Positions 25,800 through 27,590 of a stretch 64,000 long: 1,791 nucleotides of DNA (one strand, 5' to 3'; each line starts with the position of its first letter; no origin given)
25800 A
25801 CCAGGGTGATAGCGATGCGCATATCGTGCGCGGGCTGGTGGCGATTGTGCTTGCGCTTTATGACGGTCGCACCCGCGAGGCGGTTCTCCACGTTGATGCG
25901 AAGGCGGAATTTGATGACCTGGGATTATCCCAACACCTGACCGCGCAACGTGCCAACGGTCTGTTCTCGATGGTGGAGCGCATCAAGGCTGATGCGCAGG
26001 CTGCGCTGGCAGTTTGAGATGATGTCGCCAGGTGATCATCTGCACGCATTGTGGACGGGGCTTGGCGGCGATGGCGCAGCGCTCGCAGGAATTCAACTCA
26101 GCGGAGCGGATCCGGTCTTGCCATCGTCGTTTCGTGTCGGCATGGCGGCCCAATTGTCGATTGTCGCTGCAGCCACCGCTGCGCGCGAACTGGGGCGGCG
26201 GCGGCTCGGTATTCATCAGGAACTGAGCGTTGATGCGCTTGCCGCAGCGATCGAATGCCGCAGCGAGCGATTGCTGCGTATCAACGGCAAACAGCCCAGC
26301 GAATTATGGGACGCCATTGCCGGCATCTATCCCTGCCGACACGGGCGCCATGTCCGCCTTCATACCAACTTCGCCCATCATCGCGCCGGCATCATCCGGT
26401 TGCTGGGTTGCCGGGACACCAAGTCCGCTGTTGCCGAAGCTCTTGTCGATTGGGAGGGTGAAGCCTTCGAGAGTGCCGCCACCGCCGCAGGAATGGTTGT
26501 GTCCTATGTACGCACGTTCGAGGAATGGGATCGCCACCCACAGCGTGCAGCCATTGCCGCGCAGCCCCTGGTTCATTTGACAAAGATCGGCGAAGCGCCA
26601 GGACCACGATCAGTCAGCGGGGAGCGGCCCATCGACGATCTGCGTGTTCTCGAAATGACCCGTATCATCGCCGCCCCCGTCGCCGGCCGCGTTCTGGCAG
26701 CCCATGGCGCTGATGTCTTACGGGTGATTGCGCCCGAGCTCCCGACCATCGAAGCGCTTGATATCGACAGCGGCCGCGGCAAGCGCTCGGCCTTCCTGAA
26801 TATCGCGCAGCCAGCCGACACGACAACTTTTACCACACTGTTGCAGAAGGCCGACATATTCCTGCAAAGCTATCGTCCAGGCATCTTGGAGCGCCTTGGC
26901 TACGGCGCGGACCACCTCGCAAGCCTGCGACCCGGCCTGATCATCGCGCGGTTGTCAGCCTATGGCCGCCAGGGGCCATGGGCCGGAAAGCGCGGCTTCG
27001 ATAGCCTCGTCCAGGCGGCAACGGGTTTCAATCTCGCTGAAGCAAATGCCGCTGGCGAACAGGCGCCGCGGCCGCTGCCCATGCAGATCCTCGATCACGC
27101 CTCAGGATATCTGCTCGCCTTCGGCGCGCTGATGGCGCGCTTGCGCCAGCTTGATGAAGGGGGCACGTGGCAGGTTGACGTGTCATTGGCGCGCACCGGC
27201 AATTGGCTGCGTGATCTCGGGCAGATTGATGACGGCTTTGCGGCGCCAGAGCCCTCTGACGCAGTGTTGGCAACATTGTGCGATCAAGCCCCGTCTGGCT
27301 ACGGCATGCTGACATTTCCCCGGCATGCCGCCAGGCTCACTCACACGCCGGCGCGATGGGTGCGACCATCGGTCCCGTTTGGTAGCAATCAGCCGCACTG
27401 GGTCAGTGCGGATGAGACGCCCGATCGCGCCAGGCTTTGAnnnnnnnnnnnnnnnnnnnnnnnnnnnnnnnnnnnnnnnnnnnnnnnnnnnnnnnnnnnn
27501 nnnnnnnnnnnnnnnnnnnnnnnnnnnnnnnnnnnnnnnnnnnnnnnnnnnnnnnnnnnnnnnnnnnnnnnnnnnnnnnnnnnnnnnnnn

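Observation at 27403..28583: Split GafA-like (GafY/GafZ-type) putative GTA activator pair about 13 kb from the cluster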

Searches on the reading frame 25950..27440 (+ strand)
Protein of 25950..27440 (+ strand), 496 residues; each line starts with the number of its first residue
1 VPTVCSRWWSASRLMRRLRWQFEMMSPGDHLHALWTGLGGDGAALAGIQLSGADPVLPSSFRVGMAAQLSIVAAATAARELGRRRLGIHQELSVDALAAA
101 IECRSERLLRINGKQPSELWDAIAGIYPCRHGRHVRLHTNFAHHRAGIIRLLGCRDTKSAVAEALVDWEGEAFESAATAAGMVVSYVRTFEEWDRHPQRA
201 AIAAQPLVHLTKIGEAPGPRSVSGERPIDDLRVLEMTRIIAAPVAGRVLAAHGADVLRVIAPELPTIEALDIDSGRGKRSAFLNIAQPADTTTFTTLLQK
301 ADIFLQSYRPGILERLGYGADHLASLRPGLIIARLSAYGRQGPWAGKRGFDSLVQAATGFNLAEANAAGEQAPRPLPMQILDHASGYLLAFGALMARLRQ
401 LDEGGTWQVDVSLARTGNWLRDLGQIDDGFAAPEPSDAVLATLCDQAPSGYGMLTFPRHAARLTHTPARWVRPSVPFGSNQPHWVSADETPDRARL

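Call 28: search_protein_families(library=pfam, proteins=[window:25950-27440:+], max_evalue=0.001)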
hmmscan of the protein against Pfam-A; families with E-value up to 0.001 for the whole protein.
window:25950-27440:+ (496 aa): 1 family
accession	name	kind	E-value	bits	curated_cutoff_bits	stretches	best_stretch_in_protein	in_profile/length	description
PF02515.22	CoA_transf_3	-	2.6e-44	152.3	23.3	1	229-420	2-202/366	CoA-transferase family III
